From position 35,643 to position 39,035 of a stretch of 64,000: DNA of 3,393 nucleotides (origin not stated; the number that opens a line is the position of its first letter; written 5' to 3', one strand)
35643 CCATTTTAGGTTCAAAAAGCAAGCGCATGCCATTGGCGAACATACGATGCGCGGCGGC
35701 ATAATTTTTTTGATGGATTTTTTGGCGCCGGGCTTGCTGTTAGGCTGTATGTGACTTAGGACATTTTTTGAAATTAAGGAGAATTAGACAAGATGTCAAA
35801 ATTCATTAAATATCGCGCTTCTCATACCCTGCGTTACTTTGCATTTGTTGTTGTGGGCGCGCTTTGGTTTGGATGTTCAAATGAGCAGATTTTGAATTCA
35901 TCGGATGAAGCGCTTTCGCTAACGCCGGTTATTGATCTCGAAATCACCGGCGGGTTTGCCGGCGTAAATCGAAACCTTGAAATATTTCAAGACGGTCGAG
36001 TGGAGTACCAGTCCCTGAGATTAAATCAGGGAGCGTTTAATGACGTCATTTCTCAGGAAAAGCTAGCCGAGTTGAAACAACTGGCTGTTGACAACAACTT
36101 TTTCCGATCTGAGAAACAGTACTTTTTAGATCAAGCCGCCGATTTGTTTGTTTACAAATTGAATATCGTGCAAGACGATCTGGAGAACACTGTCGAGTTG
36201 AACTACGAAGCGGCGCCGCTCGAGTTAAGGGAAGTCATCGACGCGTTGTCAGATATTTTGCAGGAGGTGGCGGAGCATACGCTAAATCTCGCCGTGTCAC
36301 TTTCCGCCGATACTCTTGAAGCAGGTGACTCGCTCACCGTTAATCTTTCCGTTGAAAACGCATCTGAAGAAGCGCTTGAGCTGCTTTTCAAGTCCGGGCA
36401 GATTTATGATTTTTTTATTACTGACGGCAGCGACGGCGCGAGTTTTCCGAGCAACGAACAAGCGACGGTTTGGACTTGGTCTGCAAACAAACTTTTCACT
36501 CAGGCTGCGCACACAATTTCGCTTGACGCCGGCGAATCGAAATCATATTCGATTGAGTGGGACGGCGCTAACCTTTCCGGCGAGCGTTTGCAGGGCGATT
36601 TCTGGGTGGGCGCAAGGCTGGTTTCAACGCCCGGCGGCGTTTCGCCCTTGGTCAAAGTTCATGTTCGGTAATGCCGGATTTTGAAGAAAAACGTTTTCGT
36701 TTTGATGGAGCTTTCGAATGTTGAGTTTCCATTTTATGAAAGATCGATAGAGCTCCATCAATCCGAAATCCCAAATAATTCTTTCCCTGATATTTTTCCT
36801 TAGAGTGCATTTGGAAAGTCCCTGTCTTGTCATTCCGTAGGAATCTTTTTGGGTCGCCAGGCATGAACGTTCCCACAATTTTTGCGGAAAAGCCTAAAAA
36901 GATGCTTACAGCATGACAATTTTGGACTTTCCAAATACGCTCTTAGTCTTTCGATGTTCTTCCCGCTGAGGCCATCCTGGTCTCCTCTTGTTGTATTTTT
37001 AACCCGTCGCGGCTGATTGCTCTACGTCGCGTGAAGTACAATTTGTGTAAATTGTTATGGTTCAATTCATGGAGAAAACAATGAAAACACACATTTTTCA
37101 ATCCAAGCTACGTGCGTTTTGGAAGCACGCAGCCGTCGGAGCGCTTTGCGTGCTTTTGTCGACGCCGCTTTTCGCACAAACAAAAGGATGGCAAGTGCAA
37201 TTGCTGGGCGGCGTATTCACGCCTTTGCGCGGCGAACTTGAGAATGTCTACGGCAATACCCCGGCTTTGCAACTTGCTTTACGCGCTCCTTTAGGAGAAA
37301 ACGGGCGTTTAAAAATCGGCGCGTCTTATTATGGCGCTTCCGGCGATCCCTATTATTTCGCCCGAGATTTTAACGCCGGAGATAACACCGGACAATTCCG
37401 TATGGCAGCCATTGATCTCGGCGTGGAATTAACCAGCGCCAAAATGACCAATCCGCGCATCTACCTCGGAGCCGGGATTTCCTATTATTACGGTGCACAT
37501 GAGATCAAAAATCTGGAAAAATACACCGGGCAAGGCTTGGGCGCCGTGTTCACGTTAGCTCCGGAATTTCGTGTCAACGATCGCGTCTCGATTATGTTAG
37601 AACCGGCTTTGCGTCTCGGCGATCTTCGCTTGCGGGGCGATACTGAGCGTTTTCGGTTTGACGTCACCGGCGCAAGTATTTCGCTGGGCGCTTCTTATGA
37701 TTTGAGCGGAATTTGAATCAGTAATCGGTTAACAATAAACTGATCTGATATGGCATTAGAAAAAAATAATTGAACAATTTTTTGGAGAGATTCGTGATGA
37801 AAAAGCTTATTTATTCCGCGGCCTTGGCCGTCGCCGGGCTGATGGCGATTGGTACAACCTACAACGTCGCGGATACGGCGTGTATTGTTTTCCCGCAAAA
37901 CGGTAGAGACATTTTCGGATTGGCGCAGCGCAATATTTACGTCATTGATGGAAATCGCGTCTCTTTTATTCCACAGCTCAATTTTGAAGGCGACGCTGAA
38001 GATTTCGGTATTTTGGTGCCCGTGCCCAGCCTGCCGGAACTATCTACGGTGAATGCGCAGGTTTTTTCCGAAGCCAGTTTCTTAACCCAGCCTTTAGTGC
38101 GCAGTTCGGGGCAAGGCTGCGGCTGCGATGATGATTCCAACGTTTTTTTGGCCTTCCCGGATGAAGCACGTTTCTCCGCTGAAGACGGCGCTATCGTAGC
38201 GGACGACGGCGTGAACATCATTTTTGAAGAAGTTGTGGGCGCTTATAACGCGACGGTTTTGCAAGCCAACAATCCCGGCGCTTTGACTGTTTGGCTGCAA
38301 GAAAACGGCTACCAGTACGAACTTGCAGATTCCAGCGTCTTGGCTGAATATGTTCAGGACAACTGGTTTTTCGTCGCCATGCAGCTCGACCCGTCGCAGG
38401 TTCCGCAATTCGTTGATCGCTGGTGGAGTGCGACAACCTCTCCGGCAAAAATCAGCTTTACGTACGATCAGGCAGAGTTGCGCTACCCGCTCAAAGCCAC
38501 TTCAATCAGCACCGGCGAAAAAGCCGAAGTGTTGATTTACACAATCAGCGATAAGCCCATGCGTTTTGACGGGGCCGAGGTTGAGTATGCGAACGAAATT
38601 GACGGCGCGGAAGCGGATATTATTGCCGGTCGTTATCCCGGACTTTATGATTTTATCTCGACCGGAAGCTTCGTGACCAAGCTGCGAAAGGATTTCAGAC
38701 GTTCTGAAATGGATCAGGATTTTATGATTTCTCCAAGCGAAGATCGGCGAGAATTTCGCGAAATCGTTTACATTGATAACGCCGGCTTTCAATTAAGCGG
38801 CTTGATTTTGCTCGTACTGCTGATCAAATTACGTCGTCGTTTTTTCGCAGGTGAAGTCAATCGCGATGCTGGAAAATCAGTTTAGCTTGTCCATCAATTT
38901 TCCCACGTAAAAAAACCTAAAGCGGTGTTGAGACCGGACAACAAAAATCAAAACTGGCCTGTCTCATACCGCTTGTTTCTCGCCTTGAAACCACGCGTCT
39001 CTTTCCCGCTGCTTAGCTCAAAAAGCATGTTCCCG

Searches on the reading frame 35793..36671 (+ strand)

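Call 17: search_protein_families(library=pfam, proteins=[window:35793-36671:+], max_evalue=0.001)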
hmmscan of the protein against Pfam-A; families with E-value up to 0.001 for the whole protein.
window:35793-36671:+ (292 aa): 3 families
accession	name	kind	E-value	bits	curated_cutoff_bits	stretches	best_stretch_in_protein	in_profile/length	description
PF12690.13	BsuPI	-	2.5e-18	66.4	22.9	1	170-278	3-98/101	Intracellular proteinase inhibitor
PF20033.5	DUF6438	-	1.7e-06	28.7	30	1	61-155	18-115/116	Domain of unknown function (DUF6438)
PF20242.3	Emfourin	-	6.9e-06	26.8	27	1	87-152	25-90/91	Emfourin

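Call 95: search_protein_families(library=ncbifam, proteins=[window:35793-36671:+], max_evalue=0.001)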
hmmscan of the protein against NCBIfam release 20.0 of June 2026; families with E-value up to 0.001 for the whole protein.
window:35793-36671:+ (292 aa): 0 families

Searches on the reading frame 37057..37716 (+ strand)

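Call 4: search_protein_families(library=pfam, proteins=[window:37057-37716:+], max_evalue=0.01)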
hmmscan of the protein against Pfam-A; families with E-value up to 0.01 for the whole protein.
window:37057-37716:+ (219 aa): 1 family
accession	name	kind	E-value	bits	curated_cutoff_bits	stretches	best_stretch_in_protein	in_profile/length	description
PF13505.12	OMP_b-brl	-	0.0023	18.6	28.7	1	84-217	21-141/175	Outer membrane protein beta-barrel domain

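Call 95: search_protein_families(library=ncbifam, proteins=[window:37057-37716:+], max_evalue=0.001)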
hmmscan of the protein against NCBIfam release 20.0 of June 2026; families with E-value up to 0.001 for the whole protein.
window:37057-37716:+ (219 aa): 0 families

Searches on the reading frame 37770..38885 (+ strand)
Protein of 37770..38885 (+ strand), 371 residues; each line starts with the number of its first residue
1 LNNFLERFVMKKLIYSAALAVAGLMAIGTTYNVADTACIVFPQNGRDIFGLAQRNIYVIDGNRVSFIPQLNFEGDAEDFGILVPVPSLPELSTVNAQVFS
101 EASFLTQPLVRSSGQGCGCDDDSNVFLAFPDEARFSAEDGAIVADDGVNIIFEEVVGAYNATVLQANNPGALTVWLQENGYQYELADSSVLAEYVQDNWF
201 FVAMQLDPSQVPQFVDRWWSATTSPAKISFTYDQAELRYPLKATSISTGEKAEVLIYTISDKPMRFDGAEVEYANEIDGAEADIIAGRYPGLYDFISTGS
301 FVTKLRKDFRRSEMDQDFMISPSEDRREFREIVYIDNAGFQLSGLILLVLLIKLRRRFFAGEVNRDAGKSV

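Call 4: search_protein_families(library=pfam, proteins=[window:37770-38885:+], max_evalue=0.01)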
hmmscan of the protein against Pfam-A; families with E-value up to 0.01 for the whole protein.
window:37770-38885:+ (371 aa): 1 family
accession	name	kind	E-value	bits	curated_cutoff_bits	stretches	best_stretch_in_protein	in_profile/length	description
PF10092.14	DUF2330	-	4.5e-26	92.1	24.7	1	42-319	12-277/279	Uncharacterized protein conserved in bacteria (DUF2330)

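Call 95: search_protein_families(library=ncbifam, proteins=[window:37770-38885:+], max_evalue=0.001)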
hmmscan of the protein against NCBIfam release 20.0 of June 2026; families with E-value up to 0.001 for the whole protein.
window:37770-38885:+ (371 aa): 0 families
